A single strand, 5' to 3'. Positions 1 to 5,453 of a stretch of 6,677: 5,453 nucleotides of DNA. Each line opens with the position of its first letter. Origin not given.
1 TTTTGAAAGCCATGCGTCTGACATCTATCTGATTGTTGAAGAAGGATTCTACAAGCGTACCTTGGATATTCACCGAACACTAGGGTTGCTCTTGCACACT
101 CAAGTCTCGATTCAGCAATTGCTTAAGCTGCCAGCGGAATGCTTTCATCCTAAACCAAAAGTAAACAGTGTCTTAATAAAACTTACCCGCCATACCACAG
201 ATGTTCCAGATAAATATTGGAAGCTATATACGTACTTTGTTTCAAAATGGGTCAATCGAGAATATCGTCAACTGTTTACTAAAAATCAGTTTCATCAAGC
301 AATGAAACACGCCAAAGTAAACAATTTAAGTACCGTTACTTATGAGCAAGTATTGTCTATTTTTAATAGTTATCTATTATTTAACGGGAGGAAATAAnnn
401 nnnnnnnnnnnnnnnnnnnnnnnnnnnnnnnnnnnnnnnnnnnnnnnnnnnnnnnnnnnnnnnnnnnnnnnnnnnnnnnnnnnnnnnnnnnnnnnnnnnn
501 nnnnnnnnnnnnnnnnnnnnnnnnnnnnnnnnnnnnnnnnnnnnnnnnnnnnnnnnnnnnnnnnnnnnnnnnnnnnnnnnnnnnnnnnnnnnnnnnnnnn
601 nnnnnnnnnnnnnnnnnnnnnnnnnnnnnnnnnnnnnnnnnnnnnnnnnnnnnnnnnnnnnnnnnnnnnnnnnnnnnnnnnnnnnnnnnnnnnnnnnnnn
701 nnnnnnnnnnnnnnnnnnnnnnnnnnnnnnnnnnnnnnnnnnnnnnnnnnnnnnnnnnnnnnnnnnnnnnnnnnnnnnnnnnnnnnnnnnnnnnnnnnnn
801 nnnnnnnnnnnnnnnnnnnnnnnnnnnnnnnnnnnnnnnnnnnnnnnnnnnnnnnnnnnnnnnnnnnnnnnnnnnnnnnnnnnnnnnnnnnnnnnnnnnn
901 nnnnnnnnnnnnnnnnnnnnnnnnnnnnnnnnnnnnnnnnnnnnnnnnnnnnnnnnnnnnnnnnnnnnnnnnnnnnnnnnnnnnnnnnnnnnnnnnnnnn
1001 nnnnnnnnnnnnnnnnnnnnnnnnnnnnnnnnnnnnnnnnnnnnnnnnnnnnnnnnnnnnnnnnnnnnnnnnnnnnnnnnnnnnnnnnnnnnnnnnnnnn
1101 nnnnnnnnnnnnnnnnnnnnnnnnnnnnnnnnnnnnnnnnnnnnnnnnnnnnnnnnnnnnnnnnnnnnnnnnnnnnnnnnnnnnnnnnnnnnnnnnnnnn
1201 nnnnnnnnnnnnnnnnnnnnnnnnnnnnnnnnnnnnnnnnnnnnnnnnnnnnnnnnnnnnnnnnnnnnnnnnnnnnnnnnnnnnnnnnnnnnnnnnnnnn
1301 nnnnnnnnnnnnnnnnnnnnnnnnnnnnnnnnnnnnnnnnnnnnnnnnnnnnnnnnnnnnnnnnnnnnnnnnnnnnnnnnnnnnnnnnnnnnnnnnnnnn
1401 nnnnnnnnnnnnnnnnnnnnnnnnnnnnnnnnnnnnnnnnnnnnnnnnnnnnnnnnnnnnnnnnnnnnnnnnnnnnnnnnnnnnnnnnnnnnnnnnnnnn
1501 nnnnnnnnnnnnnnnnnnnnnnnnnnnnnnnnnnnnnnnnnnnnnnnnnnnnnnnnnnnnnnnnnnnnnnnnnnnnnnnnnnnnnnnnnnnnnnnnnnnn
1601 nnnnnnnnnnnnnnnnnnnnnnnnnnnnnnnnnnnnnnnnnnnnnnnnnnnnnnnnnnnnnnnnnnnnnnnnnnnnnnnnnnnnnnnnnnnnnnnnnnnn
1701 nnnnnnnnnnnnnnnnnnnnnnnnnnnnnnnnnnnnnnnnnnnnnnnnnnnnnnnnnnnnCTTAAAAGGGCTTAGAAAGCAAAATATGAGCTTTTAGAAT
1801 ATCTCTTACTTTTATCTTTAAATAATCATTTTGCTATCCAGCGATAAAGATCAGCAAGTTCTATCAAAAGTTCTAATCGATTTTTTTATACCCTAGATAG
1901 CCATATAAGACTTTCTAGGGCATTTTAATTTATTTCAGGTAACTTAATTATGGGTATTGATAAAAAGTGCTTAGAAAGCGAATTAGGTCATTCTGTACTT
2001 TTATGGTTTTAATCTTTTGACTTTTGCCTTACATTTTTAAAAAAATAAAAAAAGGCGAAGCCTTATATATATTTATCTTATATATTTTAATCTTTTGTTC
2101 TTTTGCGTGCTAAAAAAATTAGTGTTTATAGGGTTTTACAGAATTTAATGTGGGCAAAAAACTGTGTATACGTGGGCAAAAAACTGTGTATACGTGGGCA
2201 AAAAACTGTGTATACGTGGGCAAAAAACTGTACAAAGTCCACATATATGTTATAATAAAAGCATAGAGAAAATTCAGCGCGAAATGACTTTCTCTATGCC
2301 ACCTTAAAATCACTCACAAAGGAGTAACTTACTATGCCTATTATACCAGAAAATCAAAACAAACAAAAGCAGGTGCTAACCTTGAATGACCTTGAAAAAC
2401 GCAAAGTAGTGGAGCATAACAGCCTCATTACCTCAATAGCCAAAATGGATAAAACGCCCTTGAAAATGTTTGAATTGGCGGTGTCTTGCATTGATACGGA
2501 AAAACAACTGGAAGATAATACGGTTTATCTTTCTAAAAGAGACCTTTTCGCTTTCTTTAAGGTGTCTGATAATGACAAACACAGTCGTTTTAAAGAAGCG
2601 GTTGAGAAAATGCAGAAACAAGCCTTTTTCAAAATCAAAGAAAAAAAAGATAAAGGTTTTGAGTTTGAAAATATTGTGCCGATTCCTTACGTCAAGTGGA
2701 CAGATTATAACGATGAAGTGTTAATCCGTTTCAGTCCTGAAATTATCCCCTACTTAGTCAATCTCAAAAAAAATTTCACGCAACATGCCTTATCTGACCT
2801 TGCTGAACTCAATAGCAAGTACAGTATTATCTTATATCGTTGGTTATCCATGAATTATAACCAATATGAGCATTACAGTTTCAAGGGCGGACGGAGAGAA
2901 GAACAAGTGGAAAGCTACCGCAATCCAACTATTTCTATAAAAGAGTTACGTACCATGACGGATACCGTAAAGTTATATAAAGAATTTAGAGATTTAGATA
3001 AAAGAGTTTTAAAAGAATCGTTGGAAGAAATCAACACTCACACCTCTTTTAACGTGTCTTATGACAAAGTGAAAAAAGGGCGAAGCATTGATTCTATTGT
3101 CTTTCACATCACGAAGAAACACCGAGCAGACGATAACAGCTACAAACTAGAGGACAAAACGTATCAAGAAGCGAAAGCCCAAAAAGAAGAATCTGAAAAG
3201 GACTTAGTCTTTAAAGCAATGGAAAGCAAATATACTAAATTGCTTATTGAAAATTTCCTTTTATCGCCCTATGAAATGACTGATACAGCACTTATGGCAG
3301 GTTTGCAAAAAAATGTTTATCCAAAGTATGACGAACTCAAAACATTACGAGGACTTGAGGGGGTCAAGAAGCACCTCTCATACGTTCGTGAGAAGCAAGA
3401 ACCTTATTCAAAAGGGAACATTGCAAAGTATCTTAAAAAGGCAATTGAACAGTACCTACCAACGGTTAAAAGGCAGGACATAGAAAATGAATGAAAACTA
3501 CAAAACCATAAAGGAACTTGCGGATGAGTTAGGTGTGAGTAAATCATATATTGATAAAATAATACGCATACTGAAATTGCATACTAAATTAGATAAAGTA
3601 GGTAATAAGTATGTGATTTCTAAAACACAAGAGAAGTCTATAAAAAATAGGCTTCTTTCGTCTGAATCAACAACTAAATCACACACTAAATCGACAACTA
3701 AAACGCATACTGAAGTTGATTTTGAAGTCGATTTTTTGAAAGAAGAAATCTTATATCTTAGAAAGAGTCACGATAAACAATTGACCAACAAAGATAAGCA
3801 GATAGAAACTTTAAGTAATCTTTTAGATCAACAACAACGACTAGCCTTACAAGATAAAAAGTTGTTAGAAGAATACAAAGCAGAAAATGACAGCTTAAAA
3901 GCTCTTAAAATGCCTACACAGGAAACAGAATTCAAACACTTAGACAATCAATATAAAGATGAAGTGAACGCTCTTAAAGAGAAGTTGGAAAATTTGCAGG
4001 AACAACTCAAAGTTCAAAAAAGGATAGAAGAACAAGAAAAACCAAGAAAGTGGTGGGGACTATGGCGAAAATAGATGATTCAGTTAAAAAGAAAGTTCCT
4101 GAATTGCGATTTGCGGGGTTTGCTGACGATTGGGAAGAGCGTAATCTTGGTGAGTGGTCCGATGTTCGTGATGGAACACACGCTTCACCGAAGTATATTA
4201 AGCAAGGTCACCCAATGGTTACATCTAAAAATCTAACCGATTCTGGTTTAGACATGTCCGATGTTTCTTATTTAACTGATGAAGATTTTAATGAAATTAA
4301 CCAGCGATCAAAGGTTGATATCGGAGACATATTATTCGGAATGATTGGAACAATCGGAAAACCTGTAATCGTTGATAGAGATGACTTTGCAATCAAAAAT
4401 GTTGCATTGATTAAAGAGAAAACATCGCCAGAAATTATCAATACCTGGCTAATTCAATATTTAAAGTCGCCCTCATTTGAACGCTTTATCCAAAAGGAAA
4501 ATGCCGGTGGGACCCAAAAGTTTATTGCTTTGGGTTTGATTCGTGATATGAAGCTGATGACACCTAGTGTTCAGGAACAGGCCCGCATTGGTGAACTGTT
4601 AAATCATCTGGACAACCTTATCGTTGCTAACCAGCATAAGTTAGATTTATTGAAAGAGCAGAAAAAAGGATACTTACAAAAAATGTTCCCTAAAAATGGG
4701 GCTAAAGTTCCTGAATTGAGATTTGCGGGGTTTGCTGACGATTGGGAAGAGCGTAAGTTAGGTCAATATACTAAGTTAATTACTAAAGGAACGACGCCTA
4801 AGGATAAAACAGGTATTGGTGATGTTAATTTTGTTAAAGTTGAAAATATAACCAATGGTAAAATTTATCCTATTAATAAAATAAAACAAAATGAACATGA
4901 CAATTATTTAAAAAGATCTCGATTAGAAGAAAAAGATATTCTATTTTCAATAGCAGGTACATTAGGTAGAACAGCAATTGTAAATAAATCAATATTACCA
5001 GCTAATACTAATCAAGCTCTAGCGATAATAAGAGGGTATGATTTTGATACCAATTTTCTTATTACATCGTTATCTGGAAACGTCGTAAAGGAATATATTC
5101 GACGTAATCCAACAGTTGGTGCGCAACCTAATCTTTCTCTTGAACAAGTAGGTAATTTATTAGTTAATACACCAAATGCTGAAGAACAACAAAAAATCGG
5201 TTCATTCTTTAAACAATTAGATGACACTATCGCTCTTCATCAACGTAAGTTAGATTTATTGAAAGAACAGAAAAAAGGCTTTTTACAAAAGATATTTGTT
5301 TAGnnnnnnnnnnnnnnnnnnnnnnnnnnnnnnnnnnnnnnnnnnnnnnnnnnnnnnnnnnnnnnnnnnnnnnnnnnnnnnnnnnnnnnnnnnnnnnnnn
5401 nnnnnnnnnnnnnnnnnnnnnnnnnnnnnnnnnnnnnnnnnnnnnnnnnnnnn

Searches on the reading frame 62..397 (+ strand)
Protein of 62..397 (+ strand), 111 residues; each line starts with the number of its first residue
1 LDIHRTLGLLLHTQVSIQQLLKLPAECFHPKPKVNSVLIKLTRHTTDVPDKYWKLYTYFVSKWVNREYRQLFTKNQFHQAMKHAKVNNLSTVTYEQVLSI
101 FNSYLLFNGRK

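Call 56: search_protein_families(library=pfam, proteins=[window:62-397:+], max_evalue=0.01)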
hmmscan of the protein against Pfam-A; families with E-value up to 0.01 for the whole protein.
window:62-397:+ (111 aa): 1 family
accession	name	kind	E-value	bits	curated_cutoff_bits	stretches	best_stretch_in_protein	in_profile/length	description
PF00398.26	RrnaAD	-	7.1e-28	97.9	24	1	3-106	150-260/263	Ribosomal RNA adenine dimethylase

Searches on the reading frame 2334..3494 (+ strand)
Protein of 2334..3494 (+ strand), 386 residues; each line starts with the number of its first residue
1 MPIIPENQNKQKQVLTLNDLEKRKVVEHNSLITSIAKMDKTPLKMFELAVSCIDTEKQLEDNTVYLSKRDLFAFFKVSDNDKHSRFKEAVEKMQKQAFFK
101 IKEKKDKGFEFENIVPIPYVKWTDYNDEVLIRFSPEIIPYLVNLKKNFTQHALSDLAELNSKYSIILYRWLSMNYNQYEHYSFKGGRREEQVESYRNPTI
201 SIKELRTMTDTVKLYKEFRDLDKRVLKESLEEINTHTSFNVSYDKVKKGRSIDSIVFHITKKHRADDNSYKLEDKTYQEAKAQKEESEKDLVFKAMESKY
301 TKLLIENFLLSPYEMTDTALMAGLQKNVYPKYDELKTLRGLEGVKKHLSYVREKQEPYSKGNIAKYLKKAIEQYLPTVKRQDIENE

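Call 56: search_protein_families(library=pfam, proteins=[window:2334-3494:+], max_evalue=0.01)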
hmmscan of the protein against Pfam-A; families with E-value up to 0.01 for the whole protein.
window:2334-3494:+ (386 aa): 3 families
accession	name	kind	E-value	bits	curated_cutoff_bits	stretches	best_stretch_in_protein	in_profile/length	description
PF06430.17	L_lactis_RepB_C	-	1.5e-58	196.9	27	1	261-383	1-123/123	Lactococcus lactis RepB C-terminus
PF01051.27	Rep3_N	-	8.4e-35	120.6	22.4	1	24-172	1-141/141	Initiator Replication protein, WH1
PF21205.3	Rep3_C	-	4.4e-20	72.1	21.1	1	201-259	1-59/59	Initiator Rep protein, WH2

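Call 83: find_encoding_contigs(protein=window:2334-3494:+, flank=4000, max_places=6)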
Protein window:2334-3494:+ (386 aa): 23 contigs read that carry it; 6 places shown.
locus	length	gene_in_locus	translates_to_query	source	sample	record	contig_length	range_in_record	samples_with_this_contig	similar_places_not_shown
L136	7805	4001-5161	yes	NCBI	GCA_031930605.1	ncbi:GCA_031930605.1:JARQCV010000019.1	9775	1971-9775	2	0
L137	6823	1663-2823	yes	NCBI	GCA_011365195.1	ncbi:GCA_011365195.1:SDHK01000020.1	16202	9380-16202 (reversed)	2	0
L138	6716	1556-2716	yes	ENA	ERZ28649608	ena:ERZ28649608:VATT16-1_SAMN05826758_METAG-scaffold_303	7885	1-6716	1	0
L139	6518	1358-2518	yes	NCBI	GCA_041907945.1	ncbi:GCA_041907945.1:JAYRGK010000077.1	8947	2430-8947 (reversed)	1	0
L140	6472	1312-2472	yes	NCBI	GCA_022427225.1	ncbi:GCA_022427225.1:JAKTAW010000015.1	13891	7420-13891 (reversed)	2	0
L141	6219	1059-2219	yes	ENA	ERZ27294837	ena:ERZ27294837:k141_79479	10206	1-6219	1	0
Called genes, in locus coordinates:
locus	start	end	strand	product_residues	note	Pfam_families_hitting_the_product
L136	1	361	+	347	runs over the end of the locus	PF06030:WxLIP_PGBD, PF11797:WxLIP_HBD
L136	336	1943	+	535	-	-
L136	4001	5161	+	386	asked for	PF01051:Rep3_N, PF21205:Rep3_C, PF06430:L_lactis_RepB_C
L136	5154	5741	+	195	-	-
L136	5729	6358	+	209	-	PF01420:Methylase_S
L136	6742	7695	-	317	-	PF00215:OMPdecase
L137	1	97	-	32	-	?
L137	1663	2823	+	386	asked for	PF01051:Rep3_N, PF21205:Rep3_C, PF06430:L_lactis_RepB_C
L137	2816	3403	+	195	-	-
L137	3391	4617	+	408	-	PF01420:Methylase_S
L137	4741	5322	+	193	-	PF01944:SpoIIM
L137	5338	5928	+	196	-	PF00589:Phage_integrase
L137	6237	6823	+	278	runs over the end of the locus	PF12833:HTH_18, PF06445:GyrI-like, PF14526:Cass2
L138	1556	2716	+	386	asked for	PF01051:Rep3_N, PF21205:Rep3_C, PF06430:L_lactis_RepB_C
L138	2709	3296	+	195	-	-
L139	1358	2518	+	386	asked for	PF01051:Rep3_N, PF21205:Rep3_C, PF06430:L_lactis_RepB_C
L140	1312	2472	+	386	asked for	PF01051:Rep3_N, PF21205:Rep3_C, PF06430:L_lactis_RepB_C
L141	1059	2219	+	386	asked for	PF01051:Rep3_N, PF21205:Rep3_C, PF06430:L_lactis_RepB_C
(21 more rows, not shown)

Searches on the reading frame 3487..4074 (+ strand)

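Call 56: search_protein_families(library=pfam, proteins=[window:3487-4074:+], max_evalue=0.01)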
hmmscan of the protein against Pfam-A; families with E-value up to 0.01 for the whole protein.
window:3487-4074:+ (195 aa): 7 families
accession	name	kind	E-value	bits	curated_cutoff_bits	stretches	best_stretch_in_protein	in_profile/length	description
PF17762.8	HTH_ParB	-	0.0001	22.8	22.6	1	2-54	17-69/102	ParB HTH domain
PF04394.19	DUF536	-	0.00053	20.2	20.7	1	96-122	1-27/43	Protein of unknown function, DUF536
PF01381.28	HTH_3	-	0.00067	20.1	23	1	3-27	7-31/55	Helix-turn-helix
PF08279.18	HTH_11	-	0.0014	18.9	25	1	5-30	15-40/55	HTH domain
PF12728.13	HTH_17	-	0.0033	18.1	27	1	7-47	3-41/51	Helix-turn-helix domain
PF04967.18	HTH_10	-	0.0083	16.4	23.1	0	7-27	25-45/53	HTH DNA binding domain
PF07453.19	NUMOD1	-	0.0087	16.7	22.8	0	4-26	15-37/37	NUMOD1 domain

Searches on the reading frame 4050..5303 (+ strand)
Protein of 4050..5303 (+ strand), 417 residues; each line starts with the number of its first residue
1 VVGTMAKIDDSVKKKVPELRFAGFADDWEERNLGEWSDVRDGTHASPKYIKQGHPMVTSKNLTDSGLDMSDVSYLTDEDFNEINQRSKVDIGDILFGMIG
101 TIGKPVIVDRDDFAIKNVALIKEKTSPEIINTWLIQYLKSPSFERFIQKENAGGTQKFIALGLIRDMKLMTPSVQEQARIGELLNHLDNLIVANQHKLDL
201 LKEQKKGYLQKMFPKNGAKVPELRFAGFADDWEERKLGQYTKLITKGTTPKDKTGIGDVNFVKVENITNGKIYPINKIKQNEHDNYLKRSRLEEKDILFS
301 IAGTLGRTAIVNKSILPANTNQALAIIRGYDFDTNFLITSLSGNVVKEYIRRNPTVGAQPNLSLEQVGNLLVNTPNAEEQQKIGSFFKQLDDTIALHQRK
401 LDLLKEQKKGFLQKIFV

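Call 56: search_protein_families(library=pfam, proteins=[window:4050-5303:+], max_evalue=0.01)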
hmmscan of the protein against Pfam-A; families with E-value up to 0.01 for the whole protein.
window:4050-5303:+ (417 aa): 1 family
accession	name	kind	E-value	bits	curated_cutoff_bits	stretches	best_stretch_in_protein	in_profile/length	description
PF01420.25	Methylase_S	-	3.4e-31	109.1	22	2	230-405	2-167/168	Type I restriction modification DNA specificity domain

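Call 81: find_encoding_contigs(protein=window:4050-5303:+, flank=4000, max_places=6)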
Protein window:4050-5303:+ (417 aa): no gene with exactly this product is on record in the collection.

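Call 82: find_encoding_contigs(protein=window:4062-5303:+, flank=4000, max_places=6)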
Protein window:4062-5303:+ (413 aa): no gene with exactly this product is on record in the collection.
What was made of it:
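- Tried and rejected: Exact look-up of the HsdS protein found nothing (calls 81, 82).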
